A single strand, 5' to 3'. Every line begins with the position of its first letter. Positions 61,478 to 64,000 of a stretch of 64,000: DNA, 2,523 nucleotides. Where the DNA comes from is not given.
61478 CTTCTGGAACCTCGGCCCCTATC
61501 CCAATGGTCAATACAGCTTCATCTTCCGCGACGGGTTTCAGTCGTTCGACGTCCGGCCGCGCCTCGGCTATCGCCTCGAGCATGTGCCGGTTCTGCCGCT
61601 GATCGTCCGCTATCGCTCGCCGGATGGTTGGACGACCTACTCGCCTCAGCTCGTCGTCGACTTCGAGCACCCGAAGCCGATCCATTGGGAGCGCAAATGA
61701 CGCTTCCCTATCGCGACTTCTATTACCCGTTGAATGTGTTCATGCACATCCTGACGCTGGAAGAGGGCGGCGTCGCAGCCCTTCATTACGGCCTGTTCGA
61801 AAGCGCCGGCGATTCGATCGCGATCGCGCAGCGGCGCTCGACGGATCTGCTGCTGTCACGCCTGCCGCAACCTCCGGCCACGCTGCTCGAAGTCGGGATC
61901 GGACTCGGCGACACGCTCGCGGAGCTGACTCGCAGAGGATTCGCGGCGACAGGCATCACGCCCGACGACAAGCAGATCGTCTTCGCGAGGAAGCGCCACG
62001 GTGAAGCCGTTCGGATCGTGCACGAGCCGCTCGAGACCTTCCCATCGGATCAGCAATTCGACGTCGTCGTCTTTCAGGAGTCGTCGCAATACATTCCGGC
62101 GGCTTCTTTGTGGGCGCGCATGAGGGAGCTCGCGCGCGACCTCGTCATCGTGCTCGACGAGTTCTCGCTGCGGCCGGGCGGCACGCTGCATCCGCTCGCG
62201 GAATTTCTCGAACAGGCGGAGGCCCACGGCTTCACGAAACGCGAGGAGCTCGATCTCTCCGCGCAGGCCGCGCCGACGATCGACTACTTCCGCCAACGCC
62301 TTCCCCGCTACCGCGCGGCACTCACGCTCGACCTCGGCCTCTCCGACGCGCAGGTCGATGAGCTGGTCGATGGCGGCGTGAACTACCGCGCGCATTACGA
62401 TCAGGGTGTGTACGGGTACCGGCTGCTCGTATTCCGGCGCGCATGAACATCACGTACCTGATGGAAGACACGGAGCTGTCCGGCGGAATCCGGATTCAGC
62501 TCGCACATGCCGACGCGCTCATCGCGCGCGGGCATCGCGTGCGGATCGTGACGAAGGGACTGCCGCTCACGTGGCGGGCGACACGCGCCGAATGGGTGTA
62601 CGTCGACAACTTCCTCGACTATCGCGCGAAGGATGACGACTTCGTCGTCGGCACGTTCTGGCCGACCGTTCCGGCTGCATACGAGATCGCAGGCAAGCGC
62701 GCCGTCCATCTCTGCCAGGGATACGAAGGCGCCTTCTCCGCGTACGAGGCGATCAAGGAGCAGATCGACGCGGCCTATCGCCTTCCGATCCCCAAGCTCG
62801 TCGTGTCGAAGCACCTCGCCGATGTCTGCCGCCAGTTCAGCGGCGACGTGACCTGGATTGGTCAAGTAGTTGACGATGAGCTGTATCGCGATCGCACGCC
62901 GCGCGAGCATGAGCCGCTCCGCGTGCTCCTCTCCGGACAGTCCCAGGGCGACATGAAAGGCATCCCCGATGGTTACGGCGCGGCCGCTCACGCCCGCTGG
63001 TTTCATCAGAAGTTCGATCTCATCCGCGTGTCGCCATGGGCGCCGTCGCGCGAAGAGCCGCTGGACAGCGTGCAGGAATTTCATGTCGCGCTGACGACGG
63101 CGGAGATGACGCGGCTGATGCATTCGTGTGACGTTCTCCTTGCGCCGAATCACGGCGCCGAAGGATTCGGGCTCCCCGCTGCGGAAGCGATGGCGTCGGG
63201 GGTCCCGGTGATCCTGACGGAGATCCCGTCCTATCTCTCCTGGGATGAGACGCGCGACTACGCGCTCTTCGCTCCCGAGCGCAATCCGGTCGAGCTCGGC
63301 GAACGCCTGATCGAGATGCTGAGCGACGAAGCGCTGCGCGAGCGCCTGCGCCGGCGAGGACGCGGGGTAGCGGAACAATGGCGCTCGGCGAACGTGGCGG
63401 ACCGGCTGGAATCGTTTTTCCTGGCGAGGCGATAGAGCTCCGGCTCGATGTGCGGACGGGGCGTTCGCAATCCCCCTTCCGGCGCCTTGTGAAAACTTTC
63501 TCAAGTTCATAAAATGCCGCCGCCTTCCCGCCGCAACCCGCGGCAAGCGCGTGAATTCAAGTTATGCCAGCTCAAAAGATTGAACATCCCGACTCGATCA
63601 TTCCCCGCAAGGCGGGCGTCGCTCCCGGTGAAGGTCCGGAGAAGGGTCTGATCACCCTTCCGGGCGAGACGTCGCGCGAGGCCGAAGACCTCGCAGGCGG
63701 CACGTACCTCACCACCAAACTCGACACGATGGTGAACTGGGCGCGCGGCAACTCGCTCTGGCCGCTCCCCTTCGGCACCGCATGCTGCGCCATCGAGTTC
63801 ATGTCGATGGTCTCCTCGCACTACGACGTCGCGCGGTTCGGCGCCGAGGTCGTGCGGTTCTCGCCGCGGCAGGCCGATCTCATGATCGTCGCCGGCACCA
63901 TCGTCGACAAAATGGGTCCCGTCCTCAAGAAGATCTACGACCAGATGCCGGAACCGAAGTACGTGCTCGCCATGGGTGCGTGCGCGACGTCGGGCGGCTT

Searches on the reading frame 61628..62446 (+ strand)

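Call 12: search_protein_families(library=pfam, proteins=[window:61628-62446:+])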
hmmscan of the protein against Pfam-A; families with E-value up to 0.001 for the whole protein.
window:61628-62446:+ (272 aa): 4 families
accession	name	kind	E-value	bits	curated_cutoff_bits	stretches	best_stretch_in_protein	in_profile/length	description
PF13649.12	Methyltransf_25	-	1.6e-08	35.6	27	1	87-170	2-91/97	Methyltransferase domain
PF08241.18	Methyltransf_11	-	2.3e-08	35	21.2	1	87-170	1-85/95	Methyltransferase domain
PF13489.12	Methyltransf_23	-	2.9e-05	24.3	27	1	76-158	13-96/164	Methyltransferase domain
PF02353.26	CMAS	-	7.4e-05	22.6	27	0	56-124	35-105/273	Mycolic acid cyclopropane synthetase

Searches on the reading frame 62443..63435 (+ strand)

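Call 7: search_protein_families(library=ncbifam, proteins=[window:62443-63435:+])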
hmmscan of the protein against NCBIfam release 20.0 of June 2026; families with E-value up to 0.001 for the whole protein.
window:62443-63435:+ (330 aa): 8 families
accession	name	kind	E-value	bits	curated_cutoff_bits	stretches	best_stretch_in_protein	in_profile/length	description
TIGR04047.1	MSMEG_0565_glyc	hypoth_equivalog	4.8e-12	45.7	259.85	1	216-321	264-366/373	MSMEG_0565 family glycosyltransferase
NF041876.1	EPS_EpsE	equivalog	1.9e-08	34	400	1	212-320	279-387/389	exopolysaccharide biosynthesis GT4 family glycosyltransferase EpsE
NF053787.1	GlcN_PG_synth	equivalog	3.5e-08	32.7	480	1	188-315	223-345/361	N-acetylglucosaminyl phosphatidylglycerol synthase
TIGR03999.1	thiol_BshA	equivalog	7.8e-08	31.6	273.7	1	220-326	264-370/375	N-acetyl-alpha-D-glucosaminyl L-malate synthase BshA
TIGR03088.1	stp2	hypoth_equivalog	9.5e-07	28.2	409.05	1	219-317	263-360/374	TIGR03088 family PEP-CTERM/XrtA system glycosyltransferase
TIGR03449.1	mycothiol_MshA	equivalog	2.1e-05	23.6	462.5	1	213-325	288-399/406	D-inositol-3-phosphate glycosyltransferase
NF041010.1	glycosy_Agl16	equivalog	0.00011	21.2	575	1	229-325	255-347/352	glycosylation protein Agl16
NF038229.1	Glyco4_Geo_Pelo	equivalog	0.00024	20.2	400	1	218-325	227-332/338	GPMC system family 4 glycosyltransferase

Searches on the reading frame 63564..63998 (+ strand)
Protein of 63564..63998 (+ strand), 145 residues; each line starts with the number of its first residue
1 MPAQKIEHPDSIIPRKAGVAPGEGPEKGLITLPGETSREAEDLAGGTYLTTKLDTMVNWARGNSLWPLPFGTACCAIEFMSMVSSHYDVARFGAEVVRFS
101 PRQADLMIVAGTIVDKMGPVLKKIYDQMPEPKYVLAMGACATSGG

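Call 29: find_related_loci(query=window:63564-63998:+, collection=metagenome_contigs, flank=6000)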
Query window:63564-63998:+ (145 aa) in metagenome_contigs; peptide patterns used: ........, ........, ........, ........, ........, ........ (x = any residue, [..] = any of these).
599 stretches matched a pattern (row limit reached: there are more); 515 encode a relative of the query (tblastn E <= 1e-3); the best 80 are kept; 80 distinct loci.
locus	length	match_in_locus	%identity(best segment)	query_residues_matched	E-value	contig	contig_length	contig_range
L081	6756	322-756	99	1-145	8e-96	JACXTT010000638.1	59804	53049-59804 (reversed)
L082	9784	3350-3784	97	1-145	2e-93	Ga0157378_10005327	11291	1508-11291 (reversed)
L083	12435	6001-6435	97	1-145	4e-93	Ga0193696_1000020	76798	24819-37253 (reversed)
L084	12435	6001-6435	97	1-145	4e-93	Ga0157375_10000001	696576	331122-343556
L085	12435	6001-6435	96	1-145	2e-92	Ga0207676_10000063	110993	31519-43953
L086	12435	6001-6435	94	1-145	2e-91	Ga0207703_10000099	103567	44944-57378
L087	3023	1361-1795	92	1-145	3e-92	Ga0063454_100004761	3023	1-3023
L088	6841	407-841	92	1-145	8e-91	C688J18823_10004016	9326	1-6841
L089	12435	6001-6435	91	1-145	1e-88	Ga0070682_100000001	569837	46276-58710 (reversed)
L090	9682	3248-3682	91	1-145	3e-88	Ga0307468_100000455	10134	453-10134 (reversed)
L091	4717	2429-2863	88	1-145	6e-88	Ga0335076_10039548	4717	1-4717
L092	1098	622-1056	88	1-145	6e-95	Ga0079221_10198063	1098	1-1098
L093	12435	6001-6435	90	1-145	6e-87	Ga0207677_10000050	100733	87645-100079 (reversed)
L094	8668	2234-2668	89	1-145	7e-87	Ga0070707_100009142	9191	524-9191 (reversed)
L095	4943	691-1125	88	1-145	1e-86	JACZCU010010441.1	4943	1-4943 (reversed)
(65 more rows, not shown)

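Call 45: search_protein_families(library=pfam, proteins=[L084:6001-6588:+, L084:6585-8357:+, L084:8335-8964:+, L084:9040-9501:+, L084:8805-10007:+, L084:10136-11827:+, L084:5036-5821:+, L084:4019-5077:-, L084:9351-10103:-, L084:10700-11659:-])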
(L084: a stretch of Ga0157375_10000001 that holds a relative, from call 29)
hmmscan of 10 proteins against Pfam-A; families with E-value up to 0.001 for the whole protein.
L084:6001-6588:+ (195 aa): 1 family
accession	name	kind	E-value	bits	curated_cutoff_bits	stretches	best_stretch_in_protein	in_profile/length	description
PF01058.29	Oxidored_q6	-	3.9e-28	98.2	27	1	74-183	1-128/128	NADH ubiquinone oxidoreductase, 20 Kd subunit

L084:6585-8357:+ (590 aa): 2 families
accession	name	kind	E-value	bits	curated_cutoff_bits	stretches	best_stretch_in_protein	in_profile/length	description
PF00346.24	Complex1_49kDa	-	1.8e-104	349.1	24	1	319-589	1-270/271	Respiratory-chain NADH dehydrogenase, 49 Kd subunit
PF00329.25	Complex1_30kDa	-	1.8e-39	135.5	22.5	1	59-175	2-121/124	Respiratory-chain NADH dehydrogenase, 30 Kd subunit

L084:8335-8964:+ (209 aa): 0 families

L084:9040-9501:+ (153 aa): 2 families
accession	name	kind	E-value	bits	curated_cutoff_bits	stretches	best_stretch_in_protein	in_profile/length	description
PF02915.23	Rubrerythrin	-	4.1e-15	56.8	22.8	1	10-139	1-137/137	Rubrerythrin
PF09537.16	DUF2383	-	1.9e-05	25.2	30.8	1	87-139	2-54/111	Domain of unknown function (DUF2383)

L084:8805-10007:+ (400 aa): 1 family
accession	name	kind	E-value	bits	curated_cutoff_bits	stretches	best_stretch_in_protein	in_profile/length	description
PF05163.17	DinB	-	9.1e-08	32.7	23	1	260-387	38-157/165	DinB family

L084:10136-11827:+ (563 aa): 3 families
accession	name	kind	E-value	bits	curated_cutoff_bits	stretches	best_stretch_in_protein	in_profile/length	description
PF00266.25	Aminotran_5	-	2.7e-79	267.3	21.5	1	202-551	1-369/371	Aminotransferase class-V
PF01212.27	Beta_elim_lyase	-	9.9e-07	28.8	27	1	245-376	34-170/288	Beta-eliminating lyase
PF01053.26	Cys_Met_Meta_PP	-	9.4e-05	21.6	27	1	232-382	41-181/381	Cys/Met metabolism PLP-dependent enzyme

L084:5036-5821:+ (261 aa): 2 families
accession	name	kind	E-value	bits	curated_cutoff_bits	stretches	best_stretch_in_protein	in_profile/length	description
PF00534.26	Glycos_transf_1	-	3.2e-07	30.5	26.4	1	167-211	75-123/172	Glycosyl transferases group 1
PF13692.12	Glyco_trans_1_4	-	1.8e-05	25.4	27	1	171-237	63-138/142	Glycosyl transferases group 1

L084:4019-5077:- (352 aa): 2 families
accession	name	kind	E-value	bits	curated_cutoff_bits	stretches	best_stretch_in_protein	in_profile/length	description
PF04055.27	Radical_SAM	-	3.3e-17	63.6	29.5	1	77-232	2-161/166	Radical SAM superfamily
PF13186.11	SPASM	-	2.3e-09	37.8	21.5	1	281-346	3-66/67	Iron-sulfur cluster-binding domain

L084:9351-10103:- (250 aa): 0 families

L084:10700-11659:- (319 aa): 0 families
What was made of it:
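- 63564..64000 (+): nuoB, cut by the window end. In relatives it is followed by a fused nuoCD. Pfam Oxidored_q6 for L084 nuoB, and Complex1_30kDa plus Complex1_49kDa in the single 590-aa ORF that follows (call 45).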
